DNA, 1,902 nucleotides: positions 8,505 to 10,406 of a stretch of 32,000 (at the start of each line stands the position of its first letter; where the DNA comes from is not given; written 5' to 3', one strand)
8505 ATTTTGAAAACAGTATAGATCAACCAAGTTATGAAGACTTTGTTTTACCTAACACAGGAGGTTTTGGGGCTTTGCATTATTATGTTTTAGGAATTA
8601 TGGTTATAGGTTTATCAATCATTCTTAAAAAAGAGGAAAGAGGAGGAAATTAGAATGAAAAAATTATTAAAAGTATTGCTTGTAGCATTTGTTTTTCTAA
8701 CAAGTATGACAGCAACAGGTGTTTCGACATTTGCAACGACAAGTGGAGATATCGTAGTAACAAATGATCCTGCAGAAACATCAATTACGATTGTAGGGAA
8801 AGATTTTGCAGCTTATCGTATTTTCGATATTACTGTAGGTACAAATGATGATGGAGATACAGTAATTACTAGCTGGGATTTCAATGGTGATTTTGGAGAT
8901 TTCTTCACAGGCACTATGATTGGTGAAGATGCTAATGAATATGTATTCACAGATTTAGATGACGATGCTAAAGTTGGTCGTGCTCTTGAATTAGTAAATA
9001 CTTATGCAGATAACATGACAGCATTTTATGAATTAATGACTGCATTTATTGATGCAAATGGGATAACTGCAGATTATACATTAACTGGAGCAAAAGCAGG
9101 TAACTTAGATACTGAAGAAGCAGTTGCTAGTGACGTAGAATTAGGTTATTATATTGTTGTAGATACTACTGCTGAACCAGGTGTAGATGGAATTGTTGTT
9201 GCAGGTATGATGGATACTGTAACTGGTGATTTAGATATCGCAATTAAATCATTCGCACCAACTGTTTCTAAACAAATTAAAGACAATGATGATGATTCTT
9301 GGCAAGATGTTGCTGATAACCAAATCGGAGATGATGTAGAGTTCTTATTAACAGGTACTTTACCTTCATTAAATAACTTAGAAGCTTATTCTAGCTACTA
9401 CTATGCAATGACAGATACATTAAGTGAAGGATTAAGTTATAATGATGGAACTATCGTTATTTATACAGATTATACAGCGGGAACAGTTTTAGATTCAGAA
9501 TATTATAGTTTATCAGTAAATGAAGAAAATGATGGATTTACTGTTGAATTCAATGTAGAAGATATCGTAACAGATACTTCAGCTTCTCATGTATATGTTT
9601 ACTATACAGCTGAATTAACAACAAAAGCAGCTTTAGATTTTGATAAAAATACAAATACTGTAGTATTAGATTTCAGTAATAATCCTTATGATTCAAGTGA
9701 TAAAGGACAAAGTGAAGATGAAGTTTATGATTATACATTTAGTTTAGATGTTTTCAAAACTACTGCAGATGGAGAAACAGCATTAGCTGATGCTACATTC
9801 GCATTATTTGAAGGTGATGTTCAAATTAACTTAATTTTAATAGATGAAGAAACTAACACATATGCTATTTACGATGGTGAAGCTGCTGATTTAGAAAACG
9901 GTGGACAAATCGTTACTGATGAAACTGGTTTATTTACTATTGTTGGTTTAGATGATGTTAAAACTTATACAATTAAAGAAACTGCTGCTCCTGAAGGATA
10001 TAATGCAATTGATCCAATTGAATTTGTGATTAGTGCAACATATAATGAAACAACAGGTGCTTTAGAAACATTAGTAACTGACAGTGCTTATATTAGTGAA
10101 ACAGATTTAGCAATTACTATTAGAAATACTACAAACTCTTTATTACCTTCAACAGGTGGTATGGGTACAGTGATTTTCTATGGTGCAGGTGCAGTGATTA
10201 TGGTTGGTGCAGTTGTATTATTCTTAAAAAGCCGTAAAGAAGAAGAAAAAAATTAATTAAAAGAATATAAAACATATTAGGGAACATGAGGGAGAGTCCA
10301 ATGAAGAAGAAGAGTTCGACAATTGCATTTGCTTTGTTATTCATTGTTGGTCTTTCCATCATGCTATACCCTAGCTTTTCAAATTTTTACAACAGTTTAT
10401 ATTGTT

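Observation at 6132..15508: Self-contained c-di-GMP module: riboswitch-gated sortase pilus operon next to a sensor phosphodiesterase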

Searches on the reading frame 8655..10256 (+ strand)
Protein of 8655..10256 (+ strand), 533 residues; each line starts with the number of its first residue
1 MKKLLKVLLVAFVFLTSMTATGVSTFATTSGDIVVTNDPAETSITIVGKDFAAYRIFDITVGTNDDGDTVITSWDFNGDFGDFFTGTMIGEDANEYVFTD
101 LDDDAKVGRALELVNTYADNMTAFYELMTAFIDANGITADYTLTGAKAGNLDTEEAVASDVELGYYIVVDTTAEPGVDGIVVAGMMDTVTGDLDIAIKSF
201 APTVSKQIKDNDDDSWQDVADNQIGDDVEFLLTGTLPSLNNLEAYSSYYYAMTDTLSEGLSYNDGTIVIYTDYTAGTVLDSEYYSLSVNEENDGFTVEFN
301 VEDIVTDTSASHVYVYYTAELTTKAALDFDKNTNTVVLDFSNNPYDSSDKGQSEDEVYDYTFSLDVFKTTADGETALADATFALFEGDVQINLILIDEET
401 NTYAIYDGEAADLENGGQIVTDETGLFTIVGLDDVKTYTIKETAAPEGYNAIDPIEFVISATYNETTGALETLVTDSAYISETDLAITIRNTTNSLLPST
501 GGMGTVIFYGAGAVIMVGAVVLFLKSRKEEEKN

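Call 3: search_protein_families(library=pfam, proteins=[window:8655-10256:+])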
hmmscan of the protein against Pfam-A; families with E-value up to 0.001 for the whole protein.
window:8655-10256:+ (533 aa): 3 families
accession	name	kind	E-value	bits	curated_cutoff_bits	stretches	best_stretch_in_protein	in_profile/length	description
PF16569.11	GramPos_pilinBB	-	4.9e-18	66.5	30.5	1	224-344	1-116/116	Gram-positive pilin backbone subunit 2, Cna-B-like domain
PF17802.7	SpaA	-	1.5e-10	41.6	23.1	1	364-464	3-81/91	Prealbumin-like fold domain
PF00746.26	Gram_pos_anchor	-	2e-06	28.1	20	1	493-531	5-43/43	LPXTG cell wall anchor motif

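Call 10: find_homologous_proteins(query=window:8655-10256:+)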
Query window:8655-10256:+ (533 aa): 132 proteins with E <= 0.001 among 8000 candidates; the best 120 are listed.
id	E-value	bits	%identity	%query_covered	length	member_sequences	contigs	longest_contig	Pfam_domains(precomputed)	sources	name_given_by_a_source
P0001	0.0e+0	1130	100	100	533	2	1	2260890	PF17802.8,PF00746.27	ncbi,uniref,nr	ncbi:SpaH/EbpB family LPXTG-anchored major pilin [Tannockella kyphosi]|uniref:SpaH/EbpB family LPXTG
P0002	2.3e-80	289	37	100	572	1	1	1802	PF17802.8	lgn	-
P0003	6.7e-78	281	38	98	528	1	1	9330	PF17802.8,PF00746.27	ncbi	-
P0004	1.9e-77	279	37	99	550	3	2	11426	PF16569.12,PF17802.8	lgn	-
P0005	6.0e-77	278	36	99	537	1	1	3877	PF16569.12,PF17802.8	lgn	-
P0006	1.0e-75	274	37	99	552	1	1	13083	PF17802.8,PF00746.27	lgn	-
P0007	9.2e-74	267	35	99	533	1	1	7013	PF17802.8,PF00746.27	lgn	-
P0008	2.3e-73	266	36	99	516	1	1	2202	PF17802.8,PF00746.27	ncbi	-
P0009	4.6e-70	255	35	96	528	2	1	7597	PF16569.12,PF17802.8,PF00746.27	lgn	-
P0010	4.7e-66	242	36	100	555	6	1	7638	PF16569.12,PF17802.8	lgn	-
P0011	1.7e-65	240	36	99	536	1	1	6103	PF17802.8,PF00746.27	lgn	-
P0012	5.4e-65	238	35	99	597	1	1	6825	PF17802.8,PF00746.27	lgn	-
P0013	2.8e-64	236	34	99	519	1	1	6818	PF17802.8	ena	-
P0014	6.5e-62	228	35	99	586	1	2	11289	PF17802.8,PF00746.27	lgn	-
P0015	2.9e-59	219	33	95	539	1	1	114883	PF16569.12,PF17802.8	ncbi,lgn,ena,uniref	ncbi:SpaH/EbpB family LPXTG-anchored major pilin [Enorma massiliensis]|uniref:SpaH/EbpB family LPXTG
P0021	1.4e-57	214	32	100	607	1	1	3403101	PF17802.8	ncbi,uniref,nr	ncbi:SpaA isopeptide-forming pilin-related protein [Chakrabartyella piscis]|uniref:SpaA isopeptide-f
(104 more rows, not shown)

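Call 14: find_related_loci(query=A1, collection=genome_contigs, flank=10000)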
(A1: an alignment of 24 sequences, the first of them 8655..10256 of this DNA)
Query A1 (533 aa) in genome_contigs; peptide patterns used: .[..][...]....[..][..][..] (x = any residue, [..] = any of these).
172 stretches matched a pattern; 45 encode a relative of the query (tblastn E <= 1e-3); 45 distinct loci.
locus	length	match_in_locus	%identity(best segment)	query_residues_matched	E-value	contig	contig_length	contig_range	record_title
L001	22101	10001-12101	37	3-533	4e-84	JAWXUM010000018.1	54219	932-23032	MAG: Clostridia bacterium isolate FM_49_G121_V NODE_194_length_54220_cov_3.647609, whole genome shotgun sequence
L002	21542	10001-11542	35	1-524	5e-77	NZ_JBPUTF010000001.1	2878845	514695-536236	Clostridium sp. LP20 spades_K_17_127_1, whole genome shotgun sequence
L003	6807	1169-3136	34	1-528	3e-76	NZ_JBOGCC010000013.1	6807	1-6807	MAG: Clostridium sp. isolate WFFMC_MAG_406 k139_142952_flag=0_multi=12.8770_len=6807, whole genome shotgun sequence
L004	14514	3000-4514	35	23-532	1e-75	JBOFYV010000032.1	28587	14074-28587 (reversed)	MAG: Peptostreptococcaceae bacterium isolate WFFMC_MAG_491 k139_57447_flag=0_multi=10.8406_len=28587, whole genome shotg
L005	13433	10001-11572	35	1-524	1e-73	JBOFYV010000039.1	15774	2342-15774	MAG: Peptostreptococcaceae bacterium isolate WFFMC_MAG_491 k139_211432_flag=0_multi=7.6192_len=15774, whole genome shotg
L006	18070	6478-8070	36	2-527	1e-75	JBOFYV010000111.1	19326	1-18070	MAG: Peptostreptococcaceae bacterium isolate WFFMC_MAG_491 k139_28507_flag=0_multi=12.0000_len=19326, whole genome shotg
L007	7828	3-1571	34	33-533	2e-69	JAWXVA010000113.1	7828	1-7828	MAG: Eubacteriales bacterium isolate FM_63_G117_IV NODE_4954_length_7829_cov_2.108199, whole genome shotgun sequence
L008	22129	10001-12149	33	1-531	1e-68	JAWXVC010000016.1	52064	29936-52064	MAG: Lachnospiraceae bacterium isolate FM_65_G121_V NODE_215_length_52065_cov_9.345949, whole genome shotgun sequence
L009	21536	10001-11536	33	1-527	1e-68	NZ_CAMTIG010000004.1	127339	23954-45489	MAG: uncultured Clostridium sp. isolate ERR5094897_bin.2_metaWRAP_v1.3_MAG ERZ14207110.16, whole genome shotgun sequence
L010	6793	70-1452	37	114-529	1e-64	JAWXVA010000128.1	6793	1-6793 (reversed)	MAG: Eubacteriales bacterium isolate FM_63_G117_IV NODE_5958_length_6794_cov_1.487037, whole genome shotgun sequence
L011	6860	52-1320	40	154-532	2e-63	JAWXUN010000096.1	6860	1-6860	MAG: Clostridia bacterium isolate FM_50_G121_V NODE_4233_length_6861_cov_1.524036, whole genome shotgun sequence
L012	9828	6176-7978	33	2-527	1e-57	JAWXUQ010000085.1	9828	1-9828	MAG: Faecalibacterium sp. isolate FM_53_G117_V NODE_3647_length_9829_cov_2.863721, whole genome shotgun sequence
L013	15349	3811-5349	31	1-528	2e-56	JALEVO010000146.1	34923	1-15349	MAG: Oscillospiraceae bacterium isolate SUG375 k141_276833, whole genome shotgun sequence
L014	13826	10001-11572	32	1-533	6e-53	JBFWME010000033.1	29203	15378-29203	MAG: Lawsonibacter sp. isolate CA_2019_NHSR_82 NODE_3698_length_29203_cov_11.413675_NHSR, whole genome shotgun sequence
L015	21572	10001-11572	31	1-531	8e-52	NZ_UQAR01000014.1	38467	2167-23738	Uncultured Ruminococcus sp. isolate UMGS91, whole genome shotgun sequence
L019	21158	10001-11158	35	159-528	2e-47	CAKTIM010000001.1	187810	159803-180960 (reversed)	MAG: uncultured Oscillospiraceae bacterium isolate REFINED_METABAT215_TOP10_CONTIGS_1500_ASSEMBLY_K77_MERGED__Hadza_PheC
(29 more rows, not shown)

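Call 24: search_protein_families(library=pfam, proteins=[L006:58-1137:+, L006:1272-2513:+, L006:3215-3796:+, L006:3805-6465:+, L006:9930-10541:+, L006:10853-12199:+, L019:2139-2684:+, L019:2681-3259:+, L019:3271-9243:+, L005:6435-7421:+], max_evalue=0.001)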
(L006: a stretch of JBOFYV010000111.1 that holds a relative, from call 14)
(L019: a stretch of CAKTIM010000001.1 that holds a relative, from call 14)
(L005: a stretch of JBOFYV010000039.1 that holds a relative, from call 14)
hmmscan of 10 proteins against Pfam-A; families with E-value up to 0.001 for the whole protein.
L006:58-1137:+ (359 aa): 1 family
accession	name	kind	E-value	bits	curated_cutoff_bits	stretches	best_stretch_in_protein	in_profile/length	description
PF00990.26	GGDEF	-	7.1e-34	117.3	23.8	1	204-356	3-161/161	Diguanylate cyclase, GGDEF domain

L006:1272-2513:+ (413 aa): 2 families
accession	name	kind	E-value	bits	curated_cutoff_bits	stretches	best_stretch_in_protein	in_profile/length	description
PF00563.25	EAL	-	4e-52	177.4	31.3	1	166-392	10-236/236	EAL domain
PF00990.26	GGDEF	-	6.3e-08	33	23.8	1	21-95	31-106/161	Diguanylate cyclase, GGDEF domain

L006:3215-3796:+ (193 aa): 2 families
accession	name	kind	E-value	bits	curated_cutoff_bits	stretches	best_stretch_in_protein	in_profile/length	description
PF10502.14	Peptidase_S26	-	4.6e-34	118.2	22.9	1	33-184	3-168/168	Signal peptidase, peptidase S26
PF00717.28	Peptidase_S24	-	1.4e-08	34.9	23.3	1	54-109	36-90/116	Peptidase S24-like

L006:3805-6465:+ (886 aa): 3 families
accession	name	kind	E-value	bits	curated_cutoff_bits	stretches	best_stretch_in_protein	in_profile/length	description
PF12892.13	FctA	-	1.7e-17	64.7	22.1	1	608-735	1-119/120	Spy0128-like isopeptide containing domain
PF17802.7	SpaA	-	7.2e-16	58.6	23.1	1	742-831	2-85/91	Prealbumin-like fold domain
PF20597.4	pAdhesive_15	-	4.2e-15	56.8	23.8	1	273-588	4-251/254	Putative Ice-binding-like adhesive domain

L006:9930-10541:+ (203 aa): 1 family
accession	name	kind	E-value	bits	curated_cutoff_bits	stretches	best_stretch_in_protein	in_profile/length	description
PF04203.18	Sortase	-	1.2e-13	51.3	26.6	1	88-200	1-123/125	Sortase domain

L006:10853-12199:+ (448 aa): 8 families
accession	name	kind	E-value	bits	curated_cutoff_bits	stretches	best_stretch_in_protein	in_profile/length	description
PF00535.33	Glycos_transf_2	-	1.2e-25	90.8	23.3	1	99-269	1-167/168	Glycosyl transferase family 2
PF13641.12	Glyco_tranf_2_3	-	5.3e-25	89.2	27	1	98-322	3-230/230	Glycosyltransferase like family 2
PF13632.12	Glyco_trans_2_3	-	9.8e-22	78.2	27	1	180-383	1-188/198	Glycosyl transferase family group 2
PF03142.21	Chitin_synth_2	-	2.4e-15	56.6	27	1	171-268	195-291/527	Chitin synthase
PF13506.12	Glyco_transf_21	-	2.8e-11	43.6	21.7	1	162-321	16-174/174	Glycosyl transferase family 21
PF10111.15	Glyco_tranf_2_2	-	1.5e-06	28.3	27.3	1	100-276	4-185/276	Glycosyltransferase like family 2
PF12804.13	NTP_transf_3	-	6.8e-05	23.5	27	1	136-212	48-121/160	MobA-like NTP transferase domain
PF03552.20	Cellulose_synt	-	0.0002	20.5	24.7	1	262-393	408-541/722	Cellulose synthase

L019:2139-2684:+ (181 aa): 0 families

L019:2681-3259:+ (192 aa): 2 families
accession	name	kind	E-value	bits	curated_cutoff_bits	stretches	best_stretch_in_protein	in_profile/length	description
PF10502.14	Peptidase_S26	-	3.1e-31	109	22.9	1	32-183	3-168/168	Signal peptidase, peptidase S26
PF00717.28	Peptidase_S24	-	8.7e-07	29.1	23.3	1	53-104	36-87/116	Peptidase S24-like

L019:3271-9243:+ (1990 aa): 2 families
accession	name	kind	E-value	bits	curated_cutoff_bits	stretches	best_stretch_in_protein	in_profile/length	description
PF00746.26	Gram_pos_anchor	-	6.6e-06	26.4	20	1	1954-1987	8-40/43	LPXTG cell wall anchor motif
PF17802.7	SpaA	-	0.00037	21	23.1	0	1303-1390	2-69/91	Prealbumin-like fold domain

L005:6435-7421:+ (328 aa): 1 family
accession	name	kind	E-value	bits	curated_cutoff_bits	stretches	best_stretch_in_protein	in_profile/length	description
PF04018.18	VCA0040-like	-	2.7e-58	197.9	26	1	48-298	1-239/246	Undecaprenyl phosphate translocase-like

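Call 35: search_protein_families(library=pfam, proteins=[L007:3752-5650:+, L007:3115-3723:+, L007:2508-3152:+, L007:5759-7249:-, L001:7169-10348:+, L001:13968-14576:+, L001:14629-15210:-, L001:15185-16852:-, L001:6066-6908:+, L001:4276-6054:+])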
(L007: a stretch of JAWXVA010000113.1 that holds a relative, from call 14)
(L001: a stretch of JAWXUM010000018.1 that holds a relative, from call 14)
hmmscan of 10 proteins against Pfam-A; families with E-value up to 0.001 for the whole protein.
L007:3752-5650:+ (632 aa): 2 families
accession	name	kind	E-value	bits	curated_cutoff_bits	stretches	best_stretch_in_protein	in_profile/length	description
PF00990.26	GGDEF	-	5.5e-33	114.5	23.8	1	471-626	2-161/161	Diguanylate cyclase, GGDEF domain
PF00672.30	HAMP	-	8.3e-07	29.7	25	1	309-356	5-52/53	HAMP domain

L007:3115-3723:+ (202 aa): 1 family
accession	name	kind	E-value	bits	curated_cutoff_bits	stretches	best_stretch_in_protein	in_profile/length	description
PF04203.18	Sortase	-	1.8e-11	44.3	26.6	1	90-197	1-121/125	Sortase domain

L007:2508-3152:+ (214 aa): 1 family
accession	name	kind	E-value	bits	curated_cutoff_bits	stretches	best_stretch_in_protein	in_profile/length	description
PF00746.26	Gram_pos_anchor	-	2.2e-08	34.3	20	1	172-211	4-42/43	LPXTG cell wall anchor motif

L007:5759-7249:- (496 aa): 2 families
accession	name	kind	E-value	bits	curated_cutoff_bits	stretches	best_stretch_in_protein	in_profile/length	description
PF08903.17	DUF1846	-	3.8e-180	598.4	27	1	14-345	1-332/333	Domain of unknown function DUF1846, N-terminal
PF20921.3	DUF1846_C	-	1.5e-51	174.6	27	1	351-496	2-147/153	Domain of unknown function DUF1846, C-terminal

L001:7169-10348:+ (1059 aa): 2 families
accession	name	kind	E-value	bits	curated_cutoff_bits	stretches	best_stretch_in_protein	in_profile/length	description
PF17802.7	SpaA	-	2.2e-16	60.2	23.1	2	787-877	3-87/91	Prealbumin-like fold domain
PF20597.4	pAdhesive_15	-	4.2e-07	30.6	23.8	1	527-617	180-253/254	Putative Ice-binding-like adhesive domain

L001:13968-14576:+ (202 aa): 1 family
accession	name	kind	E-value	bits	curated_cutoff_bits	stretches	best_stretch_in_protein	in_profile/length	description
PF04203.18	Sortase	-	1.9e-13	50.7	26.6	1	112-197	30-121/125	Sortase domain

L001:14629-15210:- (193 aa): 7 families
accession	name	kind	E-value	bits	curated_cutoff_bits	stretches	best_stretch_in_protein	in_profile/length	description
PF00485.24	PRK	-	2.2e-13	50.9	22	1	80-167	102-188/196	Phosphoribulokinase / Uridine kinase family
PF13238.12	AAA_18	-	3.9e-08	34.3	29.4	1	13-128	1-112/128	AAA domain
PF01121.26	CoaE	-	8.7e-07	29.2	27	0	11-32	1-22/180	Dephospho-CoA kinase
PF02224.24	Cytidylate_kin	-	1.3e-06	28.7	26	0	73-133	98-156/211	Cytidylate kinase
PF01712.25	dNK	-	0.00049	20.4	27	0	13-42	1-30/203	Deoxynucleoside kinase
PF00005.33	ABC_tran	-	0.0009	20.3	25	0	9-36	10-37/137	ABC transporter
PF06414.18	Zeta_toxin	-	0.0009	19.2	22.3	0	12-95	18-103/199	Zeta toxin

L001:15185-16852:- (555 aa): 3 families
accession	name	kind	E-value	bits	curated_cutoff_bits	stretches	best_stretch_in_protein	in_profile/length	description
PF02310.24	B12-binding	-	3e-22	79.1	32.1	1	12-126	5-119/121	B12 binding domain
PF04055.27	Radical_SAM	-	3.5e-18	66.8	29.5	1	178-344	1-164/166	Radical SAM superfamily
PF13311.11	DUF4080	-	4.2e-15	56.8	22.9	1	375-514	7-158/188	Protein of unknown function (DUF4080)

L001:6066-6908:+ (280 aa): 1 family
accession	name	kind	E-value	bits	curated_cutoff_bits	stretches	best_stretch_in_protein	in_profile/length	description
PF00072.30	Response_reg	-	1.1e-16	61.4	30.2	1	3-110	1-108/111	Response regulator receiver domain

L001:4276-6054:+ (592 aa): 2 families
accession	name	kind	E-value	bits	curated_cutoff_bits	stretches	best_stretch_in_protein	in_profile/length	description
PF06580.19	His_kinase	-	3.1e-19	69.4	25.2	1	405-481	5-81/81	Histidine kinase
PF02518.31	HATPase_c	-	3.1e-12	47.4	26.4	1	498-588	9-110/111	Histidine kinase-, DNA gyrase B-, and HSP90-like ATPase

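Call 38: find_related_loci(query=A1, collection=metagenome_contigs, flank=10000)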
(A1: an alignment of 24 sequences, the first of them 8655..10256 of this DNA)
Query A1 (533 aa) in metagenome_contigs; peptide patterns used: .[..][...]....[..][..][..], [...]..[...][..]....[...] (x = any residue, [..] = any of these).
600 stretches matched a pattern (row limit reached: there are more); 519 encode a relative of the query (tblastn E <= 1e-3); the best 80 are kept; 80 distinct loci.
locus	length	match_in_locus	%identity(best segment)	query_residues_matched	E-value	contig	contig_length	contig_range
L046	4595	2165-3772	34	1-530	7e-61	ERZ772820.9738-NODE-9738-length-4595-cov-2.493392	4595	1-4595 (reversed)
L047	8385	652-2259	34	1-530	3e-60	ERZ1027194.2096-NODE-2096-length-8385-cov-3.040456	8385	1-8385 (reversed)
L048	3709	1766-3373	33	1-530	6e-60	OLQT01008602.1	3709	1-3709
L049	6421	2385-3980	33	1-530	2e-59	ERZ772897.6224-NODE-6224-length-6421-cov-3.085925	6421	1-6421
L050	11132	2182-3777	34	1-530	5e-59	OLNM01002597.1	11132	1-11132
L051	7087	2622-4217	33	1-530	5e-59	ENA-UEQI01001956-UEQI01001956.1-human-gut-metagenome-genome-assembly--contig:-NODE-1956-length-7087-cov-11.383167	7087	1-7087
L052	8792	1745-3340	33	1-530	1e-58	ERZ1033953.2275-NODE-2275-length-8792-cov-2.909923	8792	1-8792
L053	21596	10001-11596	33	1-530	2e-58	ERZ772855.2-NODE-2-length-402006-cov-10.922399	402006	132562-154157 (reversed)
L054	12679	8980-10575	33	1-530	3e-58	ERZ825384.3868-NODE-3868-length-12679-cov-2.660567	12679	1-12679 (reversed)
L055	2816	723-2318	33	1-530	2e-58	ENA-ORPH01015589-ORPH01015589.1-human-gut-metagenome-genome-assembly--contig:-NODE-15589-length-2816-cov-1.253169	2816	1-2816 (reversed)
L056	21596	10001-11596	33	1-530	6e-58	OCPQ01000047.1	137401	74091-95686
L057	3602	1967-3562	33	1-530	8e-58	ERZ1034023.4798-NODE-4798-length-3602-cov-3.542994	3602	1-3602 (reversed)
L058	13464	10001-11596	33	1-530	9e-58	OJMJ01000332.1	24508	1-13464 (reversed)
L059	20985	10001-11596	34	1-530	9e-58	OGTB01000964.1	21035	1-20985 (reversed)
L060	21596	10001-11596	33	1-530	3e-57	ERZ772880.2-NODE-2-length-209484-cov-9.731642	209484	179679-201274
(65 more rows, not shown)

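Call 43: find_encoding_contigs(protein=P0004, flank=10000, max_places=2)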
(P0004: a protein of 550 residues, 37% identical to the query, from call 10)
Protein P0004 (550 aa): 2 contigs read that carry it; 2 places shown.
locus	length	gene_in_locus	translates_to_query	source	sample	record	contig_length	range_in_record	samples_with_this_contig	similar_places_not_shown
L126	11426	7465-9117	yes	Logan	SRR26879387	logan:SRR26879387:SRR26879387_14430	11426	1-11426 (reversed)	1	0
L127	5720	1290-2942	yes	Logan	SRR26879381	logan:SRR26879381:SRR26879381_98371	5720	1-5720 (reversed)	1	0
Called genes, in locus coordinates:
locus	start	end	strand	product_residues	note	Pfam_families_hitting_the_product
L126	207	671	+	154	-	PF01035:DNA_binding_1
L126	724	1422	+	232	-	PF01812:5-FTHF_cyc-lig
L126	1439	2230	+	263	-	PF03848:TehB (weak), PF13489:Methyltransf_23, PF13847:Methyltransf_31, PF08241:Methyltransf_11, PF08242:Methyltransf_12 (weak), PF13649:Methyltransf_25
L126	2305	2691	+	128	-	PF02579:Nitro_FeMo-Co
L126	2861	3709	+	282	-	PF00072:Response_reg, PF20274:cREC_REC (weak), PF00486:Trans_reg_C (faint)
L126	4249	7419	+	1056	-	PF20597:pAdhesive_15 (weak), PF17802:SpaA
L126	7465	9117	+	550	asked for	PF16569:GramPos_pilinBB (weak), PF17802:SpaA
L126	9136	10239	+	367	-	PF04203:Sortase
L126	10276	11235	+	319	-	PF05738:Cna_B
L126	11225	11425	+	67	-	?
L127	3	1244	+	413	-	?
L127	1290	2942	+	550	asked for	PF16569:GramPos_pilinBB (weak), PF17802:SpaA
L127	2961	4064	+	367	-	PF04203:Sortase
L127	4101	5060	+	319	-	PF05738:Cna_B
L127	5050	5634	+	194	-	PF04203:Sortase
